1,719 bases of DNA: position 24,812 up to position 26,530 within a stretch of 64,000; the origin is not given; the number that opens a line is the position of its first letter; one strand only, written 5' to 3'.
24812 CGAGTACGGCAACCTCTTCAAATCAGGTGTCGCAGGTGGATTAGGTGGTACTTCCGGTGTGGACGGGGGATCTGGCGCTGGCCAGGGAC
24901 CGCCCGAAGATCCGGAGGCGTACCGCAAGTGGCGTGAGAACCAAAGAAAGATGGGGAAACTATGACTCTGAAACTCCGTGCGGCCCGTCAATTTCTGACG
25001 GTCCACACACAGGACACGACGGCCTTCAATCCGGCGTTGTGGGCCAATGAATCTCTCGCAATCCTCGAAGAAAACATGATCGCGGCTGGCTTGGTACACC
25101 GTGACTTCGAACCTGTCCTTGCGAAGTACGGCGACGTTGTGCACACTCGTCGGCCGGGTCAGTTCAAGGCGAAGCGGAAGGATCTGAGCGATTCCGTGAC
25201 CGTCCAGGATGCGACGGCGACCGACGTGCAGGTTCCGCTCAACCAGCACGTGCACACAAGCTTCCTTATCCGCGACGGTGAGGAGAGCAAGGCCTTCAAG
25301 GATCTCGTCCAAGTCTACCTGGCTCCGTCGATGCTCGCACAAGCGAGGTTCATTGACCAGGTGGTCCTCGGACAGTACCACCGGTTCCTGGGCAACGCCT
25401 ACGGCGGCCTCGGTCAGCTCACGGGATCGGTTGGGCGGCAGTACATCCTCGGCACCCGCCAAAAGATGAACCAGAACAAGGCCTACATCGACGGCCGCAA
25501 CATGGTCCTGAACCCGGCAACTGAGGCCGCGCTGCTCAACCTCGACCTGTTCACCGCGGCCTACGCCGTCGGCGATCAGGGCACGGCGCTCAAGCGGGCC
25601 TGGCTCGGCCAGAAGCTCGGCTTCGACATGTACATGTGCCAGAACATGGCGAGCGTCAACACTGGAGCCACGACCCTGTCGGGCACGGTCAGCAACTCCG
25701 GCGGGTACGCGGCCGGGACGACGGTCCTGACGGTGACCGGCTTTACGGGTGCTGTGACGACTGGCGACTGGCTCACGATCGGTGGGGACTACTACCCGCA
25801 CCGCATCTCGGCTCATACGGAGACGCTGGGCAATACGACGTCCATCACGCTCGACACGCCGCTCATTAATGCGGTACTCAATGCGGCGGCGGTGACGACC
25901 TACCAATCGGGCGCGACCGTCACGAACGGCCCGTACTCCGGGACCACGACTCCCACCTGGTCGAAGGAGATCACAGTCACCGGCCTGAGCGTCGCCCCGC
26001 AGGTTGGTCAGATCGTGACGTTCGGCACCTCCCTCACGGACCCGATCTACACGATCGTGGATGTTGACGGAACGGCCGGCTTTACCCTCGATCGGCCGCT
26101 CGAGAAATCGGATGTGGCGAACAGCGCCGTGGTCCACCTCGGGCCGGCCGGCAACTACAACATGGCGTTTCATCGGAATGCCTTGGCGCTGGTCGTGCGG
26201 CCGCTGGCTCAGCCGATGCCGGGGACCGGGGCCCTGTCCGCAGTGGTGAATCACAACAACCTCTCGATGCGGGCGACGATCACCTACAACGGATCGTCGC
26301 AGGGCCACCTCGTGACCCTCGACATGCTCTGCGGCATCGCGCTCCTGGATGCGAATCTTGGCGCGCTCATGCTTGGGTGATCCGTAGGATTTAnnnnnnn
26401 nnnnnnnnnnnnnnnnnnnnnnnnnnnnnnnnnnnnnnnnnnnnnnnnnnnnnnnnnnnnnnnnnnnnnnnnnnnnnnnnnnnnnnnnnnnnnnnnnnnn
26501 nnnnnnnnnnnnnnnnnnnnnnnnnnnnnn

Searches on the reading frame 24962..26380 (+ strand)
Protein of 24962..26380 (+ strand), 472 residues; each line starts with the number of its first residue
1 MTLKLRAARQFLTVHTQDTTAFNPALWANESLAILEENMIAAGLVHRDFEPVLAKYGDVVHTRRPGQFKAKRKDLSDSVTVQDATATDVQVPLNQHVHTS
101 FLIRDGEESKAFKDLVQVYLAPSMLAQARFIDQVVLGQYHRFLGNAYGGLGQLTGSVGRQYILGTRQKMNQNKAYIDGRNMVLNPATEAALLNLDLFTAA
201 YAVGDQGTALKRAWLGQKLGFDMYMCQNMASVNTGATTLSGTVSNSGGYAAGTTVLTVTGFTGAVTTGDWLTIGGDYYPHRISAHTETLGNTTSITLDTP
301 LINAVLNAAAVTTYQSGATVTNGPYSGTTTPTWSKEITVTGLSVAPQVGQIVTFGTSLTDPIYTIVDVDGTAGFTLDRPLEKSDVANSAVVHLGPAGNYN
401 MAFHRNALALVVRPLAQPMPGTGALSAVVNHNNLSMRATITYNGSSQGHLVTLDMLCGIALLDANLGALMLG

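Call 18: search_protein_families(library=phrogs, proteins=[window:24962-26380:+], max_evalue=0.001)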
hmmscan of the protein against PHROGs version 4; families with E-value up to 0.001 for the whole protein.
window:24962-26380:+ (472 aa): 2 families
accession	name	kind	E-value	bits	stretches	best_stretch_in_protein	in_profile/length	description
phrog_283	-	head and packaging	4.2e-55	188.7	2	23-321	8-309/385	major head protein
phrog_267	-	head and packaging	1.2e-19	71.7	1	14-268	33-284/410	major head protein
